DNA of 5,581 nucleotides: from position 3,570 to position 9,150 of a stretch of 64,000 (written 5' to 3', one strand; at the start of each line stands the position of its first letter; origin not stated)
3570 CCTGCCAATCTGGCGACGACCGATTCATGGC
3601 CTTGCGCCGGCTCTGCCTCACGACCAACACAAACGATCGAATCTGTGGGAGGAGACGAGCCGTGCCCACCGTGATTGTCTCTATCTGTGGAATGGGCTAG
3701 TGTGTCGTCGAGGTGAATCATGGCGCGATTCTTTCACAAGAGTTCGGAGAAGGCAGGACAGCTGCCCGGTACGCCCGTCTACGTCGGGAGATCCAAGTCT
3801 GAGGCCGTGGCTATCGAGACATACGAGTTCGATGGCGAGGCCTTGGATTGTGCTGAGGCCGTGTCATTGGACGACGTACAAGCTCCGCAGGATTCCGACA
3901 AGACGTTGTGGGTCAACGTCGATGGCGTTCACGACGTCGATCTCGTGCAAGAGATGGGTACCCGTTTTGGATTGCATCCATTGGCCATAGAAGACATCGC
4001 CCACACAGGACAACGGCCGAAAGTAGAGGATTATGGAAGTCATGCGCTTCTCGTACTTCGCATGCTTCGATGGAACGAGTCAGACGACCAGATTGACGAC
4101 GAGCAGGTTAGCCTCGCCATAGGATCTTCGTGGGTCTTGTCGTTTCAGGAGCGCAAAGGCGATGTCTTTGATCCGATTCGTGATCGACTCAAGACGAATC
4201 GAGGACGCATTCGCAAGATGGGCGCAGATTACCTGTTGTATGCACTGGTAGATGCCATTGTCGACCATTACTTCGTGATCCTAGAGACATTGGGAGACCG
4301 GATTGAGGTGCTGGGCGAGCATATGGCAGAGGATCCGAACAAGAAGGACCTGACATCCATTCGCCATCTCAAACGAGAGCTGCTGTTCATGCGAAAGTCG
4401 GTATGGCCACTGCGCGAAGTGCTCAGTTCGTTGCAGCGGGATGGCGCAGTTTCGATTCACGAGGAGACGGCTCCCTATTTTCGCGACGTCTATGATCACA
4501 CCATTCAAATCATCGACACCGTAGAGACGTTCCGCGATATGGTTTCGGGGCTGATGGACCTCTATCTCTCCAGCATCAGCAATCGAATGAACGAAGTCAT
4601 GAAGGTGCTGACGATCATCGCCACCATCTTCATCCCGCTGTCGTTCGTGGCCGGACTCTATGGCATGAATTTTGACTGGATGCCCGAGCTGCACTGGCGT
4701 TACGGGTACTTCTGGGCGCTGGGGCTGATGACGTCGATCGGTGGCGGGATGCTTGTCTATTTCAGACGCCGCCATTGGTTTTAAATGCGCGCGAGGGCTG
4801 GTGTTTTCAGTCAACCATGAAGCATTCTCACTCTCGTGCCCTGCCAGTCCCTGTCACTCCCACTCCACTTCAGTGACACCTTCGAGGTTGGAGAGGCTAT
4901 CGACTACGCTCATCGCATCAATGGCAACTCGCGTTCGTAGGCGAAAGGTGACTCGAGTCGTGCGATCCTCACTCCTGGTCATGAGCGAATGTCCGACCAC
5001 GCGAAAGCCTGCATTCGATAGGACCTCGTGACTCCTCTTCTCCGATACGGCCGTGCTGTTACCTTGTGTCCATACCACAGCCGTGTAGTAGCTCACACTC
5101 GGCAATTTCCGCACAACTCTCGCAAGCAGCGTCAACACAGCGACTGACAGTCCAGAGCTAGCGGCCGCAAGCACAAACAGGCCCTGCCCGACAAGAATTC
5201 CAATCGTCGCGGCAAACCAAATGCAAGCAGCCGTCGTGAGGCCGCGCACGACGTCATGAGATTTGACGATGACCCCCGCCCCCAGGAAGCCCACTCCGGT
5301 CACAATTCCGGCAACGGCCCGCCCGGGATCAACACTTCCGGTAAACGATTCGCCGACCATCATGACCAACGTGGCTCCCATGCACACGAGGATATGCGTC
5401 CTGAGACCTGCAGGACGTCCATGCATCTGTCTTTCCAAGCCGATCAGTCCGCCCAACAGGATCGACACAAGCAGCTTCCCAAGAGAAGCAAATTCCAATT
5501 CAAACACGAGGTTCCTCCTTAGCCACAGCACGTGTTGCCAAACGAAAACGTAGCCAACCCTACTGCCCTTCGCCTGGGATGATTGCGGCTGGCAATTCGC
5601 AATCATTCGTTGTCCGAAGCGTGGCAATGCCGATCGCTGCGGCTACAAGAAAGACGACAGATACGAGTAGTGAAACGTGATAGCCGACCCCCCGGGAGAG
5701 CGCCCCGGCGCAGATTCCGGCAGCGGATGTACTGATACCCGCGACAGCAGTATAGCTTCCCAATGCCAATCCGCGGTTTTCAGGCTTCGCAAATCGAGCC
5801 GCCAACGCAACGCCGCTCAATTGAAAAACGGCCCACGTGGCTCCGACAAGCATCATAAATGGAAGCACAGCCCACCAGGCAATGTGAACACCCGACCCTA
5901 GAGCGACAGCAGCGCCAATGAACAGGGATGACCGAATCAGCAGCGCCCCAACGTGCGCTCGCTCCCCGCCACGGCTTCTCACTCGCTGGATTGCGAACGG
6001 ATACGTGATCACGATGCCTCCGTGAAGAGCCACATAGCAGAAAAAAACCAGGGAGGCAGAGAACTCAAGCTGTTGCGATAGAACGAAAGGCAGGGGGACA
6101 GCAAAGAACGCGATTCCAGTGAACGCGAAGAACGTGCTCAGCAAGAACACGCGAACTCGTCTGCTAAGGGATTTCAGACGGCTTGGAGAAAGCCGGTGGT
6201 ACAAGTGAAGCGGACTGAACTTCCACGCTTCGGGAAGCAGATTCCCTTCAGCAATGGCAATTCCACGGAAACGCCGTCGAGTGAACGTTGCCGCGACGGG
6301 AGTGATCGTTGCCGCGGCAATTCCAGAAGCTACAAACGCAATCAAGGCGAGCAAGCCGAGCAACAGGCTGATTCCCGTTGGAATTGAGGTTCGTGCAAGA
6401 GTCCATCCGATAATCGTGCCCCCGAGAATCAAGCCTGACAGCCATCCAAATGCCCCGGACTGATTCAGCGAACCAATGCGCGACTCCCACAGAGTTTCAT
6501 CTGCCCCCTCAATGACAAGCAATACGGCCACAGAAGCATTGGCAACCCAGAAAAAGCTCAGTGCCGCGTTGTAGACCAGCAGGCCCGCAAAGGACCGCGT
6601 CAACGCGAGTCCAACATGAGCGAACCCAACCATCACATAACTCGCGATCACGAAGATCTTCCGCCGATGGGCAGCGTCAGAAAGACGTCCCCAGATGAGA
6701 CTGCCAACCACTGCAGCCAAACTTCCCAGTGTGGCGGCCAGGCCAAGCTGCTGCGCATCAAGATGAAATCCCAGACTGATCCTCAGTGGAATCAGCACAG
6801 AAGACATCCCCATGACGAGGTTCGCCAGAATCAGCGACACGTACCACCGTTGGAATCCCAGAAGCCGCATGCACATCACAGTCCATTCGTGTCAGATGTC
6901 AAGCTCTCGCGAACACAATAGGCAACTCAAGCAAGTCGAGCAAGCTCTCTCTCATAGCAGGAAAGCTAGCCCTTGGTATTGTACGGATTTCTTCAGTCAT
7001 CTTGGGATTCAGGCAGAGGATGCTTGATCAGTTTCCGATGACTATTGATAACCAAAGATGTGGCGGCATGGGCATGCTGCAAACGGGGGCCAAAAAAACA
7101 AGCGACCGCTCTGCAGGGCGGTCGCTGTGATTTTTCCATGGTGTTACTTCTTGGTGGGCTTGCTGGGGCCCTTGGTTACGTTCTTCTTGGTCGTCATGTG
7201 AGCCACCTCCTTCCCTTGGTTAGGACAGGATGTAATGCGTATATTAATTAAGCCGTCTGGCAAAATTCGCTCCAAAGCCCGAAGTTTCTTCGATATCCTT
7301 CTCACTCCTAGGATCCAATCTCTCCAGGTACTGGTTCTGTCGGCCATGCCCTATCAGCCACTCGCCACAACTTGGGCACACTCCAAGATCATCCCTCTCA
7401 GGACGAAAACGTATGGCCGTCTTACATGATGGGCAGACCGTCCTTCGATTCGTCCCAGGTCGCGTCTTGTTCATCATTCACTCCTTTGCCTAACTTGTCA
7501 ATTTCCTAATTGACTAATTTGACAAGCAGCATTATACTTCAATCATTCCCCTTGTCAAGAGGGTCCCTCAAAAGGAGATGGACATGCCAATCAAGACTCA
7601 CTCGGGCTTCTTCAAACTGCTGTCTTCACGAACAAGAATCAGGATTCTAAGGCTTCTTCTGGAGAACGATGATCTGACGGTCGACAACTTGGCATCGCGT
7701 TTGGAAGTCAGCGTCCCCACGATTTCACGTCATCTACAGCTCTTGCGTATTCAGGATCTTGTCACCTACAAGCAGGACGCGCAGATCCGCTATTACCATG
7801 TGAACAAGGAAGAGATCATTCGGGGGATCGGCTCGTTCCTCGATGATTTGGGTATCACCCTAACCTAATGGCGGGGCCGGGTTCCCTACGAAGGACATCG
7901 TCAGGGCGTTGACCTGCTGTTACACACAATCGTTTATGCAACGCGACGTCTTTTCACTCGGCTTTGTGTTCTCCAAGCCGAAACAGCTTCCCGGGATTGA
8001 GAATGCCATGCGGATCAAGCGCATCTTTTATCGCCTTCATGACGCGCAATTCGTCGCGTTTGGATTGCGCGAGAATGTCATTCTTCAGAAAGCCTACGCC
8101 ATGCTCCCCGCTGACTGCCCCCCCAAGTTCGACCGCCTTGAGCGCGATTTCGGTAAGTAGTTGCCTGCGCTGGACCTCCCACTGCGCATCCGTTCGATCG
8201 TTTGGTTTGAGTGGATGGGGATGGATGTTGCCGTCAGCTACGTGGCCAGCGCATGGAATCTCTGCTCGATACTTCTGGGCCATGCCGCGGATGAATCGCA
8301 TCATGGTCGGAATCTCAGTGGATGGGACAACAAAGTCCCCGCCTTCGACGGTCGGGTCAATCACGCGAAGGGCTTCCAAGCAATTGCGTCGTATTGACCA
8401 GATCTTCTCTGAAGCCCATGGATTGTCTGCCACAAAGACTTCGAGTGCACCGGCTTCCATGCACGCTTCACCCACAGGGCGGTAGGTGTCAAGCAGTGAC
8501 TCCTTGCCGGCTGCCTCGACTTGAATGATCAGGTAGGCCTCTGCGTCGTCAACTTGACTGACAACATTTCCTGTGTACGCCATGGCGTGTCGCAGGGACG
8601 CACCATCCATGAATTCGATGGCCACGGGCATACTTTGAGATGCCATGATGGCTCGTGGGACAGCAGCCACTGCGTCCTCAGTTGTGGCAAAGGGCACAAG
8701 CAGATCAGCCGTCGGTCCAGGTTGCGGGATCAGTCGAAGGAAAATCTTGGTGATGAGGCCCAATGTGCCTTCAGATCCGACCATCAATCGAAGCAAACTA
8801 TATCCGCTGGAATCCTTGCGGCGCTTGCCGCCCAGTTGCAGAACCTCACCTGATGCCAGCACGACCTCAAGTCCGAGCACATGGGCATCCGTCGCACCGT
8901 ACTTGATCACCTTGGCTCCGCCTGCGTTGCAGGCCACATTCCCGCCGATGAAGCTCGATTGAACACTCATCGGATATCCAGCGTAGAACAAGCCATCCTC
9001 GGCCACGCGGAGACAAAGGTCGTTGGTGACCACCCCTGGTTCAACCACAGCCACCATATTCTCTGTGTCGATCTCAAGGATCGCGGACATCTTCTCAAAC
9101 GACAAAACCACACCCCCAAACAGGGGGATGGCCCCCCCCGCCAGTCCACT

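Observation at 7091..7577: Low-GC ArsR-operated mini-operon: Zn-ribbon protein plus a 17-aa Lys/Thr-rich micro-ORF with its own terminator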

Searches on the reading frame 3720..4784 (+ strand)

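Call 54: search_protein_families(library=pfam, proteins=[window:3720-4784:+], max_evalue=1)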
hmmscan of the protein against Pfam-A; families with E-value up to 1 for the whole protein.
window:3720-4784:+ (354 aa): 2 families
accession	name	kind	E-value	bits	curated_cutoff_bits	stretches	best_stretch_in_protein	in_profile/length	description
PF01544.23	CorA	-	1.2e-73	248.5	27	1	61-350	3-292/292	CorA-like Mg2+ transporter protein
PF00746.26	Gram_pos_anchor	-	0.048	14.1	20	1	333-351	22-39/43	LPXTG cell wall anchor motif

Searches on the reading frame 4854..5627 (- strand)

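Call 27: search_protein_families(library=ncbifam, proteins=[window:4854-5627:-], max_evalue=1)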
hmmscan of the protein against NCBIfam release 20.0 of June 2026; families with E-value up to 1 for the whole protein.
window:4854-5627:- (257 aa): 2 families
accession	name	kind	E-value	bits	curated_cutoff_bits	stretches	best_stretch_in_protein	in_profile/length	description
NF007431.0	PRK09977.1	equivalog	4.4e-34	118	214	1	52-255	9-213/215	MgtC/SapB family protein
NF011912.0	PRK15385.1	equivalog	1.9e-27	96.1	255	1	46-164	8-125/231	MgtC family protein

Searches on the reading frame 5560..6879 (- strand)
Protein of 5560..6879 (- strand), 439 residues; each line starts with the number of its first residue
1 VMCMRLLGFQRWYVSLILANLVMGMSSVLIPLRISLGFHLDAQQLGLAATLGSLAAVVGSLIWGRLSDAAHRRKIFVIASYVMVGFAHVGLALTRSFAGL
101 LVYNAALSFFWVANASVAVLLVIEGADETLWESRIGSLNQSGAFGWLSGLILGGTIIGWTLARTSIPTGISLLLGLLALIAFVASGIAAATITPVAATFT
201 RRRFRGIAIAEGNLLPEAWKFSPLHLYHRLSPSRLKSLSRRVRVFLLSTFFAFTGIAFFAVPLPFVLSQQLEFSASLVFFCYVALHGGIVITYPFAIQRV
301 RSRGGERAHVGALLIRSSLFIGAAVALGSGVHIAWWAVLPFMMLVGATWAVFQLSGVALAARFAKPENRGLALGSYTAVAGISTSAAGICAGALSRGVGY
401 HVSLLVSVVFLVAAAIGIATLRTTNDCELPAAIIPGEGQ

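Call 7: search_protein_families(library=pfam, proteins=[window:5560-6879:-], max_evalue=0.1)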
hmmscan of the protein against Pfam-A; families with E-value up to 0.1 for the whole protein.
window:5560-6879:- (439 aa): 2 families
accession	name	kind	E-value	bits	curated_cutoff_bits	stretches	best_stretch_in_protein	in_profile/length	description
PF07690.21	MFS_1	-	2.6e-19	69.8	33.4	2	14-351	3-310/347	Major Facilitator Superfamily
PF12832.13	MFS_1_like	-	1.2e-06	28.3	25.2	1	40-401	31-363/373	MFS_1 like family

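Call 27: search_protein_families(library=ncbifam, proteins=[window:5560-6879:-], max_evalue=1)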
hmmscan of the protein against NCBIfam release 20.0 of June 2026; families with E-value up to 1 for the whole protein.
window:5560-6879:- (439 aa): 6 families
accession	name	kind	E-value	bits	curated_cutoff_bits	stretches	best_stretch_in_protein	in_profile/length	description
TIGR00900.1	2A0121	subfamily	6.8e-06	25.7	319.6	1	14-154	217-357/364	H+ Antiporter protein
NF008586.0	PRK11551.1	equivalog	4.7e-05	22.6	410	1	33-102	40-108/406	3-(3-hydroxy-phenyl)propionate transporter MhpT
NF003477.0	PRK05122.1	subfamily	0.00035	19.3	374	1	330-419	294-387/404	MFS transporter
TIGR00893.1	2A0114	subfamily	0.00036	19.6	395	1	13-182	221-392/399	D-galactonate transporter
TIGR00899.1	2A0120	subfamily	0.032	13.3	522.3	1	38-132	28-122/375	sugar efflux transporter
NF040856.1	FexB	exception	0.97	8.1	950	1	12-95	270-356/469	chloramphenicol/florfenicol efflux MFS transporter FexB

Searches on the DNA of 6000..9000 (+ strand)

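Call 5: search_rna_families(source=window, start=6000, end=9000, threshold=evalue, max_evalue=1)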
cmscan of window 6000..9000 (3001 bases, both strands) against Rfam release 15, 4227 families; matches with E-value up to 1: 0.
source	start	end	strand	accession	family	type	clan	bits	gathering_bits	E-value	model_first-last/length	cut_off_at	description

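Call 68: search_rna_families(sources=[L011, L038, L084, L013, L009, L033], threshold=evalue, max_evalue=0.1)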
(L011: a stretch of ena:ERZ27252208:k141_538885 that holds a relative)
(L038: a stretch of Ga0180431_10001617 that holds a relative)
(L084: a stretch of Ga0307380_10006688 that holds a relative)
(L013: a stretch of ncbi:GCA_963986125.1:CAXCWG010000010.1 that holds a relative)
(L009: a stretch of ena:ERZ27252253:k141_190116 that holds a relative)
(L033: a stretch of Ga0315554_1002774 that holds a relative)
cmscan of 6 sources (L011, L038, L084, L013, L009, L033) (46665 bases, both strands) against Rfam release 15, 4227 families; matches with E-value up to 0.1: 5.
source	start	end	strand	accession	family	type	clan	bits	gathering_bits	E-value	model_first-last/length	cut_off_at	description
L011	8063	8134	-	RF00005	tRNA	Gene; tRNA;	CL00001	77.6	29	1.9e-15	1-71/71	no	tRNA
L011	7968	8039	-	RF00005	tRNA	Gene; tRNA;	CL00001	76.3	29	4.1e-15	1-71/71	no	tRNA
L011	7985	8112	-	RF02553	YrlA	Gene; sRNA;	-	44.2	69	1.1e-06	1-114/114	no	Y RNA-like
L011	7967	8039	+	RF04354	Plastid-ycf2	Cis-reg;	-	40.5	65.7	3.4e-05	1-75/75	no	Plastid-ycf2 5UTR RNA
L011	8062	8134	+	RF04354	Plastid-ycf2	Cis-reg;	-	32.7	65.7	0.0047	1-75/75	no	Plastid-ycf2 5UTR RNA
